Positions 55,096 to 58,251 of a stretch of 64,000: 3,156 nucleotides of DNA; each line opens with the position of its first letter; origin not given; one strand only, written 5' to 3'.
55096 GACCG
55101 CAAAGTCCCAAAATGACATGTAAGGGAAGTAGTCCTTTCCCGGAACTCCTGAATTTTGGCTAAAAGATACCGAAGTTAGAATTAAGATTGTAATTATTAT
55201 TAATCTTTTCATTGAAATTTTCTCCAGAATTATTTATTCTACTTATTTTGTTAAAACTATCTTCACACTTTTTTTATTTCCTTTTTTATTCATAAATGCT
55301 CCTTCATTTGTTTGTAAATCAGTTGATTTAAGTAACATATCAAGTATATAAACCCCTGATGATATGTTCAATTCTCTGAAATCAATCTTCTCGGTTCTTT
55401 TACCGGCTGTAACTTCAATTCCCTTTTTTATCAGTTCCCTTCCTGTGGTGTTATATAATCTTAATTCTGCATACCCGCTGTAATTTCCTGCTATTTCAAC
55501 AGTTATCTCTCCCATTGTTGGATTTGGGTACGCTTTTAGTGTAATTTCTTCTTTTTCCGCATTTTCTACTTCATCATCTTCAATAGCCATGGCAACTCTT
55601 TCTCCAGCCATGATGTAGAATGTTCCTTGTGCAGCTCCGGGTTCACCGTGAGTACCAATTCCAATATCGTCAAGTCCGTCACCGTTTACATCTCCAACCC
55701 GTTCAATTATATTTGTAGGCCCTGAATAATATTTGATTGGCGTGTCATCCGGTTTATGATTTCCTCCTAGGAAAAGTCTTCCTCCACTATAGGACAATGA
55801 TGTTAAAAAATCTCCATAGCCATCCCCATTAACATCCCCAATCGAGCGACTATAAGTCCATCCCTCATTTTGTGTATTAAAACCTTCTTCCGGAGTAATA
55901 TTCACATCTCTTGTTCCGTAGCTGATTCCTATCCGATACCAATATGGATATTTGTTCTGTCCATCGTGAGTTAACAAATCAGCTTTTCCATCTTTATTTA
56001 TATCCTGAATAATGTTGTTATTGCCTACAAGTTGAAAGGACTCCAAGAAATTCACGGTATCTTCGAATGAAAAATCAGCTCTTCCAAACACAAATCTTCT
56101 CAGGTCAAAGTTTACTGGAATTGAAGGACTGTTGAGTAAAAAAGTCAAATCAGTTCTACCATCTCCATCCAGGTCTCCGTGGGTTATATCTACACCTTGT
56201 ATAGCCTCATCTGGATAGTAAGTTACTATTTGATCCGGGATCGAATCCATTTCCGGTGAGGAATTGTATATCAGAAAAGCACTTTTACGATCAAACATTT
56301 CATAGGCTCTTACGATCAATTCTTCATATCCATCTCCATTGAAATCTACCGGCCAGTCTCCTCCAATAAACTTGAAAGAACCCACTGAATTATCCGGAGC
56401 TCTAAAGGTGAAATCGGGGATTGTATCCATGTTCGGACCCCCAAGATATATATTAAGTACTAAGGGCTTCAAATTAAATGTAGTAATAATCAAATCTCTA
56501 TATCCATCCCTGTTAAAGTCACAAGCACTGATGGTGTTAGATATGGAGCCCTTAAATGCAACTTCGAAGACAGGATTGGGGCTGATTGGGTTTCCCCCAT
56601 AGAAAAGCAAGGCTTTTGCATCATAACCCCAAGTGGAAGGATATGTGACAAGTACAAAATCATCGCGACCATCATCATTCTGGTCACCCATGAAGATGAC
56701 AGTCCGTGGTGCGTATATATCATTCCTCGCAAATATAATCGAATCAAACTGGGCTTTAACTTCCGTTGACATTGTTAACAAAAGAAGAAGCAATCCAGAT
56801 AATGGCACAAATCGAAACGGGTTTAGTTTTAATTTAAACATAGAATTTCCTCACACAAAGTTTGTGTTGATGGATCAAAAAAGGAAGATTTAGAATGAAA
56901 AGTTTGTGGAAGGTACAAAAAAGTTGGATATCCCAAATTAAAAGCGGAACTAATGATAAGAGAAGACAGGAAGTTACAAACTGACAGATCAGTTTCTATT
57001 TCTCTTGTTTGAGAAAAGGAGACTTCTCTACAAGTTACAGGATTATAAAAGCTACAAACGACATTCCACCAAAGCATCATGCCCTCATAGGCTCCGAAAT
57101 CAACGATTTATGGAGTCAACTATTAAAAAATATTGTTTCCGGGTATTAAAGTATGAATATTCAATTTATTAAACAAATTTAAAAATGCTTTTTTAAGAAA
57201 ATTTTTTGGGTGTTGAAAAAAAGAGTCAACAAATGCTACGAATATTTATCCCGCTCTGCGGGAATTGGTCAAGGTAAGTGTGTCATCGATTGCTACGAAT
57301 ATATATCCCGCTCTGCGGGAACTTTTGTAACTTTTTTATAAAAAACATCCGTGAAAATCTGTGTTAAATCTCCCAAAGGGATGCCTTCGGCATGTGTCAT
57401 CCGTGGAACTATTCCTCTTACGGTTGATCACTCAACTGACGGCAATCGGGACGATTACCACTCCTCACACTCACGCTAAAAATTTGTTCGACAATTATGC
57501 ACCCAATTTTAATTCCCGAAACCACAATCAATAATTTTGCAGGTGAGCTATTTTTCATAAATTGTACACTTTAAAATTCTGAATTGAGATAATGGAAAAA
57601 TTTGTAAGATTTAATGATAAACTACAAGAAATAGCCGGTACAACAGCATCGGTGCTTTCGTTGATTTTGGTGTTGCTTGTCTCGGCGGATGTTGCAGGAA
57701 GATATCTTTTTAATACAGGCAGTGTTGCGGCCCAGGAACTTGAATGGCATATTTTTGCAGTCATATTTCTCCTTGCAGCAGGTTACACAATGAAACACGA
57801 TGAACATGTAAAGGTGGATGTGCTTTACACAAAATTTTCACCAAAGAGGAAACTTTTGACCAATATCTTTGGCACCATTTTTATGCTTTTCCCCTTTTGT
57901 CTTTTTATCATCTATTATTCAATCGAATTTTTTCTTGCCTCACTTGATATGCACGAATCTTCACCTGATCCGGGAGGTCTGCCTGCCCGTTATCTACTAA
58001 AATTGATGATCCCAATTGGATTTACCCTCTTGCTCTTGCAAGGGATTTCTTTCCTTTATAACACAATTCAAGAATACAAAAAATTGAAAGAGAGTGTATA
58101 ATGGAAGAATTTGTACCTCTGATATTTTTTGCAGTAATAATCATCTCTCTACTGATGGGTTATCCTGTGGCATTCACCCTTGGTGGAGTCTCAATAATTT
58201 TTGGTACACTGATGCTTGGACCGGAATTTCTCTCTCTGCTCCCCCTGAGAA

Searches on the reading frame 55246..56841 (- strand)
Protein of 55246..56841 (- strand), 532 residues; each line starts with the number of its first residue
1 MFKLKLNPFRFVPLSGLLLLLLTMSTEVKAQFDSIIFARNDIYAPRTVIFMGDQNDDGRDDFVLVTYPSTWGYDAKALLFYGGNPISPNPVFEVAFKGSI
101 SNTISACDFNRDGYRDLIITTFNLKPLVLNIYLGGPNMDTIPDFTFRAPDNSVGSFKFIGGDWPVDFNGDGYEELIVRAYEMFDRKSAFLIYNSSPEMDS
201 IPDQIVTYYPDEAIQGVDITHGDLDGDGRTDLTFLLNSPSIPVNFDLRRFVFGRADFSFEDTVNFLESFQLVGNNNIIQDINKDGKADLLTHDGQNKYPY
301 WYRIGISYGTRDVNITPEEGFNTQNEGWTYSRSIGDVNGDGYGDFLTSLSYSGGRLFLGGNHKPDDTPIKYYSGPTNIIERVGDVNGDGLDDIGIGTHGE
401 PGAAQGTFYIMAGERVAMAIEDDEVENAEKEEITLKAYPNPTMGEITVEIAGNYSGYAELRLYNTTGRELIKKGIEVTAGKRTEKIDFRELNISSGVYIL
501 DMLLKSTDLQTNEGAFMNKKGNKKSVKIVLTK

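Call 6: search_protein_families(library=pfam, proteins=[window:55246-56841:-], max_evalue=0.01)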
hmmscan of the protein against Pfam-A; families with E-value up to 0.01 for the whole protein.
window:55246-56841:- (532 aa): 3 families
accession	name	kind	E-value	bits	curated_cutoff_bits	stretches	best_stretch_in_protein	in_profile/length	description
PF01839.29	FG-GAP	-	2.4e-22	78.8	22.1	3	382-411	7-37/37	FG-GAP repeat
PF13517.12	FG-GAP_3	-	4.9e-17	62.7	26.9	4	166-232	1-59/61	FG-GAP-like repeat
PF18962.6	Por_Secre_tail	-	7.8e-08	32.9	27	1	438-502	2-62/75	Secretion system C-terminal sorting domain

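Call 7: search_protein_families(library=ncbifam, proteins=[window:55246-56841:-], max_evalue=0.01)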
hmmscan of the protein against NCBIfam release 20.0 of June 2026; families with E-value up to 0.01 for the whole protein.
window:55246-56841:- (532 aa): 3 families
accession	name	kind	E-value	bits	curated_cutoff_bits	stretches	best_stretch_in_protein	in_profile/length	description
NF047539.1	XAC2610_fam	domain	8.2e-08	32.6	35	0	334-353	3-22/89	XAC2610-related protein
TIGR04183.1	Por_Secre_tail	domain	1e-07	31.8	23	1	438-500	2-56/72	T9SS type A sorting domain-containing protein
NF038113.1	T9SSA_dep_M36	equivalog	1.2e-06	27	885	1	427-504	785-857/869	T9SS-dependent M36 family metallopeptidase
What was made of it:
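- Checked: The upstream FG-GAP gene (55243-56841) is intact and carries its own sorting domain (calls 6, 7).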

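Call 14: list_cluster_members(proteins=[P0001, window:55246-56841:-, window:54250-55212:-, window:52783-53952:-, window:51385-52719:-, window:20764-22863:-, window:49744-50838:-, window:44915-48091:+])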
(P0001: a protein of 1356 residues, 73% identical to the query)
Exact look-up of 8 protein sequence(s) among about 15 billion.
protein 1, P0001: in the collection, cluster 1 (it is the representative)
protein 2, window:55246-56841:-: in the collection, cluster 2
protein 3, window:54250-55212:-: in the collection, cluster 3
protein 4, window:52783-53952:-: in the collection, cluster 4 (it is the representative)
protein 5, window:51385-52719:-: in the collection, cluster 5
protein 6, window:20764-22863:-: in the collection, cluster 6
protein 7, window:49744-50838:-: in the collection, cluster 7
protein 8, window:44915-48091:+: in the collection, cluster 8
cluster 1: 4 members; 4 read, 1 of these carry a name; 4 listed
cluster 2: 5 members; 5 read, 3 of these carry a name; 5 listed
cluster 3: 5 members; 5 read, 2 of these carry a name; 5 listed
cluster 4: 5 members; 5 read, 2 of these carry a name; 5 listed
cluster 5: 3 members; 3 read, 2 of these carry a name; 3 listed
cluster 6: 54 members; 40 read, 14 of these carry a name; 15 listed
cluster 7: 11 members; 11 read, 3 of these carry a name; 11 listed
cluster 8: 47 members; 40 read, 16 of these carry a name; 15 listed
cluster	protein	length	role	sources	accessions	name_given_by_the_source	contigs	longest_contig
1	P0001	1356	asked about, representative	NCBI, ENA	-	-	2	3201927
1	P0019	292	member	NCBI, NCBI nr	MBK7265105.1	MAG: T9SS type A sorting domain-containing protein [Ignavibacteriales bacterium] | T9SS type A sorting domain-containing protein [Ignavibacteriales bacterium]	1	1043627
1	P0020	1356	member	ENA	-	-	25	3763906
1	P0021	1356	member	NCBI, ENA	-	-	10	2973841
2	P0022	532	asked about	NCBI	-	-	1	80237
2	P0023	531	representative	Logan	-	-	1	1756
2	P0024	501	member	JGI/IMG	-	hypothetical protein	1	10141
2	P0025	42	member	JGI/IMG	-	hypothetical protein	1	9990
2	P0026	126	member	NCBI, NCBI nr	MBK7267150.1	MAG: VCBS repeat-containing protein [Ignavibacteriales bacterium] | VCBS repeat-containing protein [Ignavibacteriales bacterium]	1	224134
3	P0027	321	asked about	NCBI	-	-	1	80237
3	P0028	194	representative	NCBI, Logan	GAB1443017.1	hypothetical protein MASR2M39_18550 [Ignavibacteriales bacterium]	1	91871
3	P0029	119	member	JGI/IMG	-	hypothetical protein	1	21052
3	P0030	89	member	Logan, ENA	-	-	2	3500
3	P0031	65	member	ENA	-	-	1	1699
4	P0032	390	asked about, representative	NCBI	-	-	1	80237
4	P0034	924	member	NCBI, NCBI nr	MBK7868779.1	MAG: hypothetical protein IPJ75_18285 [Ignavibacteriales bacterium] | hypothetical protein [Ignavibacteriales bacterium]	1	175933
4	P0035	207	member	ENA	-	-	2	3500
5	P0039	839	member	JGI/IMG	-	hypothetical protein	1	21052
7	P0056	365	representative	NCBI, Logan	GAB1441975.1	ATP-binding protein [Ignavibacteriales bacterium]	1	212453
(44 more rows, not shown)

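Call 16: find_encoding_contigs(protein=P0032, flank=10000, max_places=4)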
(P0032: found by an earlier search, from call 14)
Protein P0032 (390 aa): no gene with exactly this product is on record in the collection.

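Call 17: find_encoding_contigs(protein=P0034, flank=10000, max_places=4)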
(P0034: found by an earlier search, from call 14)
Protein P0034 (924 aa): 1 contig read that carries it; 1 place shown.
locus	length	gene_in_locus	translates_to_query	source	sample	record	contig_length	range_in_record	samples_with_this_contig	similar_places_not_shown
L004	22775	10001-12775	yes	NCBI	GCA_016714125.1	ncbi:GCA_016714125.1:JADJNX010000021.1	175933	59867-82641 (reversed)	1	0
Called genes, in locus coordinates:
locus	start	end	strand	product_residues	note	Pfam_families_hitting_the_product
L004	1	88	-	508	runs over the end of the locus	PF03264:Cytochrom_NNT, PF14522:Cytochrome_C7 (faint), PF14537:Cytochrom_c3_2 (faint)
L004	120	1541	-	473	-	PF02085:Cytochrom_CIII (faint), PF09699:Paired_CXXCH_1 (faint), PF14522:Cytochrome_C7 (faint), PF22113:Mtrc-MtrF_II-IV_dom (faint), PF14537:Cytochrom_c3_2 (weak)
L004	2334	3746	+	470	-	PF01839:FG-GAP (faint), PF13517:FG-GAP_3 (weak), PF18962:Por_Secre_tail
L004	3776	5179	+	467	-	-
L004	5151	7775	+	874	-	PF05048:NosD (weak), PF18962:Por_Secre_tail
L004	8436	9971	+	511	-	PF01839:FG-GAP (faint), PF13517:FG-GAP_3 (weak), PF18962:Por_Secre_tail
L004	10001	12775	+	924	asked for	PF05048:NosD (weak)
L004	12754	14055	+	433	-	PF18962:Por_Secre_tail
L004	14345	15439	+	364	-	PF00478:IMPDH, PF01070:FMN_dh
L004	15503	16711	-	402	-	PF01292:Ni_hydr_CYTB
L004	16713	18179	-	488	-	PF00684:DnaJ_CXXCXGXG (faint), PF02085:Cytochrom_CIII (faint), PF03264:Cytochrom_NNT (faint), PF09699:Paired_CXXCH_1 (faint), PF14522:Cytochrome_C7 (faint), PF14537:Cytochrom_c3_2 (faint), PF22113:Mtrc-MtrF_II-IV_dom (faint)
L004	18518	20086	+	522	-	PF22113:Mtrc-MtrF_II-IV_dom (faint), PF02085:Cytochrom_CIII (faint), PF14522:Cytochrome_C7 (faint), PF14537:Cytochrom_c3_2 (faint), PF13435:Cytochrome_C554 (faint), PF09699:Paired_CXXCH_1 (weak), PF18962:Por_Secre_tail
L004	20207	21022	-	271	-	PF18962:Por_Secre_tail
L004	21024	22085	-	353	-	PF18962:Por_Secre_tail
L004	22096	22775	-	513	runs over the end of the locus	PF25852:DUF6242_C (faint), PF15902:Sortilin-Vps10 (weak), PF02012:BNR (faint), PF15899:BNR_6 (faint), PF18962:Por_Secre_tail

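Call 18: find_encoding_contigs(protein=P0039, flank=10000, max_places=4)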
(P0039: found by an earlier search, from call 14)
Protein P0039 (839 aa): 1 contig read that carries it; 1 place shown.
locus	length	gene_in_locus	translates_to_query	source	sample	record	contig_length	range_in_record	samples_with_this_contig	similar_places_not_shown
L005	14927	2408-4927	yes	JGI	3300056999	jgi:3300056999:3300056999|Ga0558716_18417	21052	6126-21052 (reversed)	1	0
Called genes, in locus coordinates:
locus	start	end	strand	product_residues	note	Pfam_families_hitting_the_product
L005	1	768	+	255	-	?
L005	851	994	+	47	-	-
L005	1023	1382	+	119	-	-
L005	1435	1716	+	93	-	-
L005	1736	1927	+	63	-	-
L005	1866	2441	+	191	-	-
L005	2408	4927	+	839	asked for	PF13229:Beta_helix (weak), PF18962:Por_Secre_tail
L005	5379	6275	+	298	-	PF13476:AAA_23 (faint), PF00005:ABC_tran, PF13304:AAA_21, PF13732:DrrA1-3_C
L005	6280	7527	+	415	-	PF12679:ABC2_membrane_2, PF12698:ABC2_membrane_3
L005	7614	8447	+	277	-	PF13367:PrsW-protease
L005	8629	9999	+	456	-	PF05231:MASE1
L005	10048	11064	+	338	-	PF08448:PAS_4, PF13426:PAS_9 (weak), PF00512:HisKA, PF02518:HATPase_c, PF14501:HATPase_c_5 (weak)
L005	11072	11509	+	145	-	PF00072:Response_reg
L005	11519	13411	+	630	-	PF00072:Response_reg, PF00989:PAS (weak), PF13426:PAS_9 (weak), PF08447:PAS_3, PF08448:PAS_4, PF13426:PAS_9, PF00512:HisKA, PF02518:HATPase_c, +2 more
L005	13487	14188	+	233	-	-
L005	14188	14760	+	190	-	PF01467:CTP_transf_like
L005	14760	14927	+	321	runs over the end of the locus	PF03308:MeaB, PF01656:CbiA (weak), PF02492:cobW (weak)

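Call 20: find_encoding_contigs(protein=window:55246-56841:-, flank=10000, max_places=4)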
Protein window:55246-56841:- (532 aa): no gene with exactly this product is on record in the collection.
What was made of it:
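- Tried and rejected: Own contig: It could not be retrieved, because exact look-ups of the pieces and the partner gene returned nothing (calls 16, 20).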

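Call 24: find_encoding_contigs(protein=P0028, flank=10000, max_places=4)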
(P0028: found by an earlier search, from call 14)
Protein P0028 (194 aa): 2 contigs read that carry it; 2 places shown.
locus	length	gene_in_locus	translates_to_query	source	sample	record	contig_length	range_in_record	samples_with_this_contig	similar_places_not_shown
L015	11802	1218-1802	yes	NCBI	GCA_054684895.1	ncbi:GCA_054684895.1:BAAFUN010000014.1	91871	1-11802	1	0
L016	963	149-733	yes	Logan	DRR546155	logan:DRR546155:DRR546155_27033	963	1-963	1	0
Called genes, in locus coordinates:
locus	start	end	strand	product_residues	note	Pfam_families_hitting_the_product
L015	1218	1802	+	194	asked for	-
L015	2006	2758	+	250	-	-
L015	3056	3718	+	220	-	PF02660:G3P_acyltransf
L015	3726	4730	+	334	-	PF01210:NAD_Gly3P_dh_N, PF03807:F420_oxidored (weak), PF07479:NAD_Gly3P_dh_C, PF20618:GPD_NAD_C_bact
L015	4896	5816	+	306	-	PF00005:ABC_tran, PF13304:AAA_21 (weak)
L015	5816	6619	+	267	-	-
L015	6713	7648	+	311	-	PF02737:3HCDH_N, PF03446:NAD_binding_2 (weak), PF03807:F420_oxidored (weak), PF00725:3HCDH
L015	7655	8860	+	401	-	PF00871:Acetate_kinase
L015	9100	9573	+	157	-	PF00254:FKBP_C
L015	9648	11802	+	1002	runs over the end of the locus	PF13088:BNR_2 (weak), PF18962:Por_Secre_tail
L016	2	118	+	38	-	?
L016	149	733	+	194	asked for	-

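Call 25: find_encoding_contigs(protein=P0035, flank=5000, max_places=4)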
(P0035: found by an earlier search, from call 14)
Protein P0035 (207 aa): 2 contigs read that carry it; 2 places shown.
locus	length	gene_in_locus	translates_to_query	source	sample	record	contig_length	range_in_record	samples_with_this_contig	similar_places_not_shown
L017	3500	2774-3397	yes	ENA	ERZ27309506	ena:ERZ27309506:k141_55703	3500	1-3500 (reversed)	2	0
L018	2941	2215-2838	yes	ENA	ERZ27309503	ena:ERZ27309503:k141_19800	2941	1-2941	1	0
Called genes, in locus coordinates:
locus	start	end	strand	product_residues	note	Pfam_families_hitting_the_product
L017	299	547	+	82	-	-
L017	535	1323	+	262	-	PF01839:FG-GAP (faint), PF13517:FG-GAP_3 (faint)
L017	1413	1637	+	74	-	-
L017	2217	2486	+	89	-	-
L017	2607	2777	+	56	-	-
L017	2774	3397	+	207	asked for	-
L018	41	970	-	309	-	PF00665:rve, PF13683:rve_3, PF13333:rve_2 (weak)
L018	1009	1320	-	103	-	PF01527:HTH_Tnp_1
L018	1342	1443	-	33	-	-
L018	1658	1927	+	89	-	-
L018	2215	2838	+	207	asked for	-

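Call 34: find_encoding_contigs(protein=P0056, flank=10000, max_places=6)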
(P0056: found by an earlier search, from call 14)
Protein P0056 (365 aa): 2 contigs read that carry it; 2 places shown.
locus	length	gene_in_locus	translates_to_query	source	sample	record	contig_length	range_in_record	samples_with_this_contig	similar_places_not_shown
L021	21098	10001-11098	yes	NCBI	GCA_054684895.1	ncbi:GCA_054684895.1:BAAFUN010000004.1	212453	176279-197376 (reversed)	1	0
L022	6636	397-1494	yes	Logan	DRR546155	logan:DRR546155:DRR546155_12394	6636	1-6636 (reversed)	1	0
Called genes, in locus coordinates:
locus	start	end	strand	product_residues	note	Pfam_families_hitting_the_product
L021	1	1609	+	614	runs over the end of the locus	PF00515:TPR_1 (faint), PF07719:TPR_2 (faint), PF13181:TPR_8 (faint), PF13374:TPR_10 (faint), PF17874:TPR_MalT (faint), PF13176:TPR_7 (faint), PF13424:TPR_12, PF24885:TPR_NPHP3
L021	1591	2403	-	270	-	PF01881:Cas_Cas6_C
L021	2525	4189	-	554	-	PF14052:Caps_assemb_Wzi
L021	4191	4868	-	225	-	PF01925:TauE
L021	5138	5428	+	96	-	-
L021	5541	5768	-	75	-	-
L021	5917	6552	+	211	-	PF01381:HTH_3 (faint), PF00717:Peptidase_S24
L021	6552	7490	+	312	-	PF01545:Cation_efflux, PF16916:ZT_dimer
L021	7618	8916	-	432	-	PF06808:DctM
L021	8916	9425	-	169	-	PF04290:DctQ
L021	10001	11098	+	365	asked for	PF14516:AAA_35 (weak), PF01637:ATPase_2, PF13173:AAA_14 (faint), PF13401:AAA_22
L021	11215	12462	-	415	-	PF01841:Transglut_core, PF04473:DUF553 (faint), PF23265:Ig-like_KY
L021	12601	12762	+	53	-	-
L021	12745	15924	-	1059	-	PF00754:F5_F8_type_C, PF22633:F5_F8_type_C_2 (weak), PF00723:Glyco_hydro_15 (faint)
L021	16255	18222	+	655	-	PF06452:CBM9_1 (faint), PF18962:Por_Secre_tail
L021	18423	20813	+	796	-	PF06165:GH94_b-supersand, PF17167:Glyco_hydro_94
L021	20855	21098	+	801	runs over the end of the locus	PF10091:Glycoamylase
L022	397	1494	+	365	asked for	PF14516:AAA_35 (weak), PF01637:ATPase_2, PF13173:AAA_14 (faint), PF13401:AAA_22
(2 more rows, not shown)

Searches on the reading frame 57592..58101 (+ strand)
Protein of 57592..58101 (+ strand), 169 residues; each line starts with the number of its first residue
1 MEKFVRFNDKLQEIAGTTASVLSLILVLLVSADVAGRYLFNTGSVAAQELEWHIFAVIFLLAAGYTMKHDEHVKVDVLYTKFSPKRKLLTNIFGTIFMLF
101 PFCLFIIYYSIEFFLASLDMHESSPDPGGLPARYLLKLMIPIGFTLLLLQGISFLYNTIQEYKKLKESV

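Call 50: list_cluster_members(proteins=[window:57592-58098:+, window:58101-59396:+, window:59654-60592:-, window:60592-61224:-, window:48365-49621:+, window:42622-44634:-, window:36278-37582:-, window:33385-34416:-, window:53959-54216:-, window:51148-51378:-])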
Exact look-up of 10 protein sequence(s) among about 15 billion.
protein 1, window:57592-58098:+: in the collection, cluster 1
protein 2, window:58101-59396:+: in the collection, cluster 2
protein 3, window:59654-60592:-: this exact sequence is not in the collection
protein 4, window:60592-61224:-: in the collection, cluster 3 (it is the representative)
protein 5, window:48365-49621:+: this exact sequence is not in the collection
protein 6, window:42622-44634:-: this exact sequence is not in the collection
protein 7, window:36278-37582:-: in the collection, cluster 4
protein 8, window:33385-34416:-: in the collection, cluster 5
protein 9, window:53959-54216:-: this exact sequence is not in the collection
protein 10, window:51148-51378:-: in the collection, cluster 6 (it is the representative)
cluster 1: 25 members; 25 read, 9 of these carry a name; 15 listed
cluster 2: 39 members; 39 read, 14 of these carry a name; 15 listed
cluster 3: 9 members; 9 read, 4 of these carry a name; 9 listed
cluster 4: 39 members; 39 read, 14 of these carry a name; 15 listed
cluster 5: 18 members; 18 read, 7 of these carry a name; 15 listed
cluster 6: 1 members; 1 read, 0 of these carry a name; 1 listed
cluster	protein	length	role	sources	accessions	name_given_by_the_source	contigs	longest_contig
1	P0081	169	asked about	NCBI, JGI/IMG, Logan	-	TRAP-type mannitol/chloroaromatic compound transport system permease small subunit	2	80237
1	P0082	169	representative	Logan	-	-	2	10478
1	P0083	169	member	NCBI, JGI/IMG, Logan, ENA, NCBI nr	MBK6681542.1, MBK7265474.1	MAG: TRAP transporter small permease subunit [Ignavibacteriales bacterium] | TRAP-type mannitol/chloroaromatic compound transport system permease small subunit | TRAP transporter small permease subunit [Ignavibacteriales bacterium]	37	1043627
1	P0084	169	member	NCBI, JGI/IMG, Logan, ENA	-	TRAP-type mannitol/chloroaromatic compound transport system permease small subunit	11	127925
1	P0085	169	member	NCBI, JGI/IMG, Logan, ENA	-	TRAP-type mannitol/chloroaromatic compound transport system permease small subunit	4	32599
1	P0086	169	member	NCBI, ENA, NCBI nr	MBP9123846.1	MAG: TRAP transporter small permease subunit [Ignavibacteriaceae bacterium] | TRAP transporter small permease subunit [Ignavibacteriaceae bacterium]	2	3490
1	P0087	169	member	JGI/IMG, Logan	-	TRAP-type mannitol/chloroaromatic compound transport system permease small subunit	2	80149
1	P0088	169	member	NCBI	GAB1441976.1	TRAP transporter small permease subunit [Ignavibacteriales bacterium]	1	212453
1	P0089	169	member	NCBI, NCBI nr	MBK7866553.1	MAG: TRAP transporter small permease subunit [Ignavibacteriales bacterium] | TRAP transporter small permease subunit [Ignavibacteriales bacterium]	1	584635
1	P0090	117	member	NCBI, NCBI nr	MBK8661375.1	MAG: TRAP transporter small permease subunit [Ignavibacteriales bacterium] | TRAP transporter small permease subunit [Ignavibacteriales bacterium]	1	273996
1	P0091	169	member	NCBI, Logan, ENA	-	-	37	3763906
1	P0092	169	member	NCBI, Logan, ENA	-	-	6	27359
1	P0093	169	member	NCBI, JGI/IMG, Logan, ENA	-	-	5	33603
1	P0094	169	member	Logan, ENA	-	-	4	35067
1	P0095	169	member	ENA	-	-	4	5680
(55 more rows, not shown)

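Call 51: find_encoding_contigs(protein=window:57592-58101:+, flank=10000, max_places=10)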
Protein window:57592-58101:+ (169 aa): 3 contigs read that carry it; 3 places shown.
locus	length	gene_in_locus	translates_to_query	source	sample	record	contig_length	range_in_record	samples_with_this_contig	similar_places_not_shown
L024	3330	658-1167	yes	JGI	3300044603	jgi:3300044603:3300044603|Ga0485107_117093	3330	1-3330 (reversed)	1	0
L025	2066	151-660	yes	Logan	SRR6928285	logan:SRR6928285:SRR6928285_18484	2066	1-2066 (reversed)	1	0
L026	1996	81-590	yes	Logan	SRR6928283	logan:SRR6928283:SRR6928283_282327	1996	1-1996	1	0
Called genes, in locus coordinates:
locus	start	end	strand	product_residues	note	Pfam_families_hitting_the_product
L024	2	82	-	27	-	?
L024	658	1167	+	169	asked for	PF04290:DctQ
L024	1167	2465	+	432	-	PF06808:DctM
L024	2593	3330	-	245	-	?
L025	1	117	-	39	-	?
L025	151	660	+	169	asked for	PF04290:DctQ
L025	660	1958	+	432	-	PF06808:DctM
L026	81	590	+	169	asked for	PF04290:DctQ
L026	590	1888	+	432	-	PF06808:DctM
